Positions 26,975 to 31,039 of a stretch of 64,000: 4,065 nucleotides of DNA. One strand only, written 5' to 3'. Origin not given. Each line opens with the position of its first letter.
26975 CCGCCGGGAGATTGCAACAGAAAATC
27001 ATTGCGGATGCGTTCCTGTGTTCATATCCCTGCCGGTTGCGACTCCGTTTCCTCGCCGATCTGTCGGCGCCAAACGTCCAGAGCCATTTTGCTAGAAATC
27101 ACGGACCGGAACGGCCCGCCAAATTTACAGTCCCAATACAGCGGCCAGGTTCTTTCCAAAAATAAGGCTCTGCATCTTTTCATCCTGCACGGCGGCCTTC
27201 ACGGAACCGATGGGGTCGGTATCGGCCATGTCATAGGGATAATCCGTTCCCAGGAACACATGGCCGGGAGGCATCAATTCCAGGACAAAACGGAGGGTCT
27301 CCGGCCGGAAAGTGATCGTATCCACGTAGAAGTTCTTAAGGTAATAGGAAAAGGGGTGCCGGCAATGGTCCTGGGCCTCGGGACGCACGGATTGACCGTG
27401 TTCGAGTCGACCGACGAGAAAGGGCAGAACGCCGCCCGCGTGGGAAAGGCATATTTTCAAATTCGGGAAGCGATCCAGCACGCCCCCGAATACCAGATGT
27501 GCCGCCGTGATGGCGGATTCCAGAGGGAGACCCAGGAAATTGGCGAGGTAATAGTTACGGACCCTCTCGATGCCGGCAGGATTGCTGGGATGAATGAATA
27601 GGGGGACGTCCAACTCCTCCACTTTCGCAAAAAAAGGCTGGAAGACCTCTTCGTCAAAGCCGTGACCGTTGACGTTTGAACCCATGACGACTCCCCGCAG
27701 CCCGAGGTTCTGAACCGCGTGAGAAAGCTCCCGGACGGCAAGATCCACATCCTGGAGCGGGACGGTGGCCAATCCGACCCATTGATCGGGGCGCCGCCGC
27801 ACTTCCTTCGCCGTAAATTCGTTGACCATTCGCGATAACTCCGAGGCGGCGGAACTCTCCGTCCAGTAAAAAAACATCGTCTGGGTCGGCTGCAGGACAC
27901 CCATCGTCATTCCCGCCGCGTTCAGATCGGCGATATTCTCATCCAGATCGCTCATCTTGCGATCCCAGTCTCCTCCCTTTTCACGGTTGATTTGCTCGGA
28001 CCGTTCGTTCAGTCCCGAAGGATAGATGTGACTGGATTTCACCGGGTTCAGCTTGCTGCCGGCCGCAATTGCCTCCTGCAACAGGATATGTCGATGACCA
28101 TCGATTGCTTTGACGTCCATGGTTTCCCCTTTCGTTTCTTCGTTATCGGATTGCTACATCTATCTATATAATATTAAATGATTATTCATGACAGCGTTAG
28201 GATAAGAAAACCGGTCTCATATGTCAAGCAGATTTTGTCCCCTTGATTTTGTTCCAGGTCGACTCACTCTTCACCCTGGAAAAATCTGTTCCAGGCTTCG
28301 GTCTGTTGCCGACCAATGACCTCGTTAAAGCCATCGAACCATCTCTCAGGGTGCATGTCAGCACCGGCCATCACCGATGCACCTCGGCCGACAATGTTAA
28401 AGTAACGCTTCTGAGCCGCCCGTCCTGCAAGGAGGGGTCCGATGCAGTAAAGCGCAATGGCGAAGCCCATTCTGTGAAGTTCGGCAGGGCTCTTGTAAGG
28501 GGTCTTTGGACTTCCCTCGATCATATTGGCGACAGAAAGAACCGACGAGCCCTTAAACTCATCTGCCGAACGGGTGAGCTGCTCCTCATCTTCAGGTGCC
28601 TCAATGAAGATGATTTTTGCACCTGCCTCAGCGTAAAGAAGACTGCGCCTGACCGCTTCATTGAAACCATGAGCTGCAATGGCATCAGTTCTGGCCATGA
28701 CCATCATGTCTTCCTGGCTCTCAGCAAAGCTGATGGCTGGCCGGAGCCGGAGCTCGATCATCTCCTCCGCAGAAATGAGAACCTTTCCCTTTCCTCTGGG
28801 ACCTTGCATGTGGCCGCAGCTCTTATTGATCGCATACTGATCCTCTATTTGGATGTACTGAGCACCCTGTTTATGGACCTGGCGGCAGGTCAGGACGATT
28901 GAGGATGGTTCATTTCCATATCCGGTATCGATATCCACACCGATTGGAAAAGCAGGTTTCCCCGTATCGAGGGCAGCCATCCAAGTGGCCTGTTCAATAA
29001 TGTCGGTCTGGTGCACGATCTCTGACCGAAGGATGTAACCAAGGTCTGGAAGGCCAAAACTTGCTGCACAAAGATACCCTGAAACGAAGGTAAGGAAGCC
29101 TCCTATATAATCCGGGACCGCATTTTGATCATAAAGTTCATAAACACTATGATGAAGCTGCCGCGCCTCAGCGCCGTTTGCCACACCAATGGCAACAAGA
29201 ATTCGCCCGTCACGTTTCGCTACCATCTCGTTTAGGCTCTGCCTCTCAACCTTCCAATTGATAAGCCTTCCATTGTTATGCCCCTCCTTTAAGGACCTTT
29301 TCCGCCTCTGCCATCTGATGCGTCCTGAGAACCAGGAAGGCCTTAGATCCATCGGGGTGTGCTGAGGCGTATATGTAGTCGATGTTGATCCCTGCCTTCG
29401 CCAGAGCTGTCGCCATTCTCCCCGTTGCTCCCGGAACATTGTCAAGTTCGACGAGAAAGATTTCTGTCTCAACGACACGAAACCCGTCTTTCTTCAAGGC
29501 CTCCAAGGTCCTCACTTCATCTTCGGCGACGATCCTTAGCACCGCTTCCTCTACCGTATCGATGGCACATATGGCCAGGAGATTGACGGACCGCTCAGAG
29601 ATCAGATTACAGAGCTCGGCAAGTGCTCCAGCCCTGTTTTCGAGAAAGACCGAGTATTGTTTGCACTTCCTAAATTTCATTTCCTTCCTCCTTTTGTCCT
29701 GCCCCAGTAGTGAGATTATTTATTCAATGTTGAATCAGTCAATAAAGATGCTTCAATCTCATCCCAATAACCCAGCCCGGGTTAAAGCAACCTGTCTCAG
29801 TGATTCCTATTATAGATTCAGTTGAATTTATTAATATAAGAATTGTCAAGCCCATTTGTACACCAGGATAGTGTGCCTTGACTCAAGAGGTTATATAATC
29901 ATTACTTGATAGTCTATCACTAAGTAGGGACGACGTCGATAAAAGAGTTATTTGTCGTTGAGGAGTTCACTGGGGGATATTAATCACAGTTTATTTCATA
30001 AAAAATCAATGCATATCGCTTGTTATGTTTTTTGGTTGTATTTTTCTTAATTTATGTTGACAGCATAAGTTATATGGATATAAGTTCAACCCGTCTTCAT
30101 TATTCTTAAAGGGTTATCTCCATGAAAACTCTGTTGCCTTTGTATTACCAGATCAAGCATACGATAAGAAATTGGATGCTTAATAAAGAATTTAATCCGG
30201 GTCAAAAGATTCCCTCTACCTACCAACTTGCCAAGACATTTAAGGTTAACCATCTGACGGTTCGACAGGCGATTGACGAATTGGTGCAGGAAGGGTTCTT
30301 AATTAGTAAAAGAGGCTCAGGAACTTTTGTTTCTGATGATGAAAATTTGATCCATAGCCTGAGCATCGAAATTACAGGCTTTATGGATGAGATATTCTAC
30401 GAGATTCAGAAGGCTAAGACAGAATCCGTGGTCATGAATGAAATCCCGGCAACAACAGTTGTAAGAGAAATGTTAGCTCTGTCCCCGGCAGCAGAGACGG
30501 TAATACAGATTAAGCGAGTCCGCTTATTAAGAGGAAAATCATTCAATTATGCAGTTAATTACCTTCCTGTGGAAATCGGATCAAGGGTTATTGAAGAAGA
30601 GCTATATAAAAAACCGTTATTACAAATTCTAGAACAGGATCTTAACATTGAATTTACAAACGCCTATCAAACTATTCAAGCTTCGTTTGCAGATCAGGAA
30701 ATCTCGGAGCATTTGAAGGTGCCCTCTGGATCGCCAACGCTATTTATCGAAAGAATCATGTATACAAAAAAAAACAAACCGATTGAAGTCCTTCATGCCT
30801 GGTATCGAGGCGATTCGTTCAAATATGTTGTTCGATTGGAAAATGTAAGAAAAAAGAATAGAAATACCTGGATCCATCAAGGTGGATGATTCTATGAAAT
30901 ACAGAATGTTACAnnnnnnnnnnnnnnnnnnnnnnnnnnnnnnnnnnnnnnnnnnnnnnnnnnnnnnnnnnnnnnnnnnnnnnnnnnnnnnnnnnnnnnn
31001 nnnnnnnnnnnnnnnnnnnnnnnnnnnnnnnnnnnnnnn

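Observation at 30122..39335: GntR-controlled operon that could encode a complete, undescribed route from itaconate/citraconate to acetyl-CoA + pyruvate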

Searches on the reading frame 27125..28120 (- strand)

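Call 46: search_protein_families(library=pfam, proteins=[window:27125-28120:-], max_evalue=0.0001)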
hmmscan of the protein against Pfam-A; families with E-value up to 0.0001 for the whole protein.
window:27125-28120:- (331 aa): 1 family
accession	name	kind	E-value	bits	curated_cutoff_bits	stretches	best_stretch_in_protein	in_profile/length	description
PF04909.20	Amidohydro_2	-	1.1e-30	107.8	26.4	1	6-331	1-289/289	Amidohydrolase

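Call 50: search_protein_families(library=ncbifam, proteins=[window:27125-28120:-], max_evalue=1e-20)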
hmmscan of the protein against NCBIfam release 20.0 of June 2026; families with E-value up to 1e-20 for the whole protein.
window:27125-28120:- (331 aa): 0 families

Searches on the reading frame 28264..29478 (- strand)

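Call 46: search_protein_families(library=pfam, proteins=[window:28264-29478:-], max_evalue=0.0001)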
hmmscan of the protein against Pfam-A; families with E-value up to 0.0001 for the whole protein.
window:28264-29478:- (404 aa): 2 families
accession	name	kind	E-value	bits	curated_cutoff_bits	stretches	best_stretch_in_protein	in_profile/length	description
PF13714.12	PEP_mutase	-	2.7e-24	86.5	31.5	1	132-343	35-219/240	Phosphoenolpyruvate phosphomutase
PF00463.27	ICL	-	1.4e-10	40.8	26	1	178-270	151-237/526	Isocitrate lyase family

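Call 50: search_protein_families(library=ncbifam, proteins=[window:28264-29478:-], max_evalue=1e-20)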
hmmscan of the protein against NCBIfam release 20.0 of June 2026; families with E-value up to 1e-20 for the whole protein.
window:28264-29478:- (404 aa): 3 families
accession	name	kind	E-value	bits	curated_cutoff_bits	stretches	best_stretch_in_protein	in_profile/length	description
TIGR02317.1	prpB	equivalog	2.2e-41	141.9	354.4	1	130-362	37-247/285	methylisocitrate lyase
NF008455.0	PRK11320.1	equivalog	6.5e-35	120.8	353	1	134-366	48-258/295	methylisocitrate lyase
TIGR02319.1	CPEP_Pphonmut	equivalog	1.1e-29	103.6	420.05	1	137-361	48-249/294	carboxyvinyl-carboxyphosphonate phosphorylmutase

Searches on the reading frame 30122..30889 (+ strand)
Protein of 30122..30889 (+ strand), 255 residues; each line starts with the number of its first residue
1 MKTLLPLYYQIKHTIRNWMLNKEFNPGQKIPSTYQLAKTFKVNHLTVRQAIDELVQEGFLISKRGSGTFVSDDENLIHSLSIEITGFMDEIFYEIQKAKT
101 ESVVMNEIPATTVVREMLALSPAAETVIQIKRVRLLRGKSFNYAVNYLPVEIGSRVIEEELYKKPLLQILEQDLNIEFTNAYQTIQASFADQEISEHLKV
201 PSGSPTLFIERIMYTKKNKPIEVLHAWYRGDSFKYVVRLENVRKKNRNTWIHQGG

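Call 4: search_protein_families(library=pfam, proteins=[window:30122-30889:+])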
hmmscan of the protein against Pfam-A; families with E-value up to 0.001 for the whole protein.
window:30122-30889:+ (255 aa): 2 families
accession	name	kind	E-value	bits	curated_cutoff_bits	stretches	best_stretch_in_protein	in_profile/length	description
PF07702.18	UTRA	-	1.3e-30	106.5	23.8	1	97-234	5-141/141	UTRA domain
PF00392.27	GntR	-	7e-18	64.5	27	1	7-70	1-64/64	Bacterial regulatory proteins, gntR family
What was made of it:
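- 30122..30889 (+): GntR-family regulator of the HutC type, with a UTRA effector domain. PF00392 and PF07702 match (call 4).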

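Call 5: search_protein_families(library=ncbifam, proteins=[window:30122-30889:+])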
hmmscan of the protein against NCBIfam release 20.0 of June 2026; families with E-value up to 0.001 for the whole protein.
window:30122-30889:+ (255 aa): 23 families
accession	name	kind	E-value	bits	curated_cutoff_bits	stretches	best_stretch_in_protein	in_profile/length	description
NF041547.1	GntR_LSA1692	equivalog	4.7e-36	124.6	275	1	7-235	2-226/233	GntR family transcriptional regulator, LSA1692 subfamily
TIGR02325.1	C_P_lyase_phnF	equivalog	8.9e-29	100.7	156.8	1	6-237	8-236/238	phosphonate metabolism transcriptional regulator PhnF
TIGR02018.2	his_ut_repres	equivalog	1.1e-28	100.2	220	1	8-237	1-224/226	histidine utilization transcriptional repressor HutC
NF008491.0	PRK11402.1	subfamily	6.8e-28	97.8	269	1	6-232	11-233/243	GntR family transcriptional regulator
NF052441.1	TransRegRv0792c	equivalog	1.5e-24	86.7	400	1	9-242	19-249/260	Rv0792c family HTH-type transcriptional regulator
TIGR02404.1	trehalos_R_Bsub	equivalog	1.7e-23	83.5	211.95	1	9-236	3-228/233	trehalose operon repressor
TIGR03337.1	phnR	equivalog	2.3e-22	79.8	296.75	1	8-234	3-225/231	phosphonate utilization transcriptional regulator PhnR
NF007292.0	PRK09764.1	equivalog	3.2e-21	75.6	281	1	5-237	4-232/240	GntR family transcriptional regulator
NF052282.1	PLP_TF_PdxR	equivalog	2.9e-17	62.9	320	1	6-79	1-74/448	MocR-like pyridoxine biosynthesis transcription factor PdxR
NF007486.0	PRK10079.1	equivalog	5.4e-14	52.5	363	1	9-217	14-219/241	phosphonate metabolism transcriptional regulator PhnF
NF047563.1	modulin_PmtR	equivalog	1.2e-13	51.2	200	1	5-77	11-83/125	PSM export ABC transporter transcriptional regulator PmtR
NF011575.0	PRK14999.1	equivalog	7.7e-13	48.3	424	1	5-192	11-182/241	histidine utilization repressor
NF007741.0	PRK10421.1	equivalog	5.9e-12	45.5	311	1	10-75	11-76/262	transcriptional regulator LldR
NF052281.1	rhizopine_MocR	equivalog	1.4e-11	43.8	650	1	5-74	17-86/479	rhizopine catabolism transcriptional regulator MocR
NF007001.0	PRK09464.1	equivalog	2.5e-10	40.4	330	1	11-86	15-88/254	pyruvate dehydrogenase complex transcriptional repressor PdhR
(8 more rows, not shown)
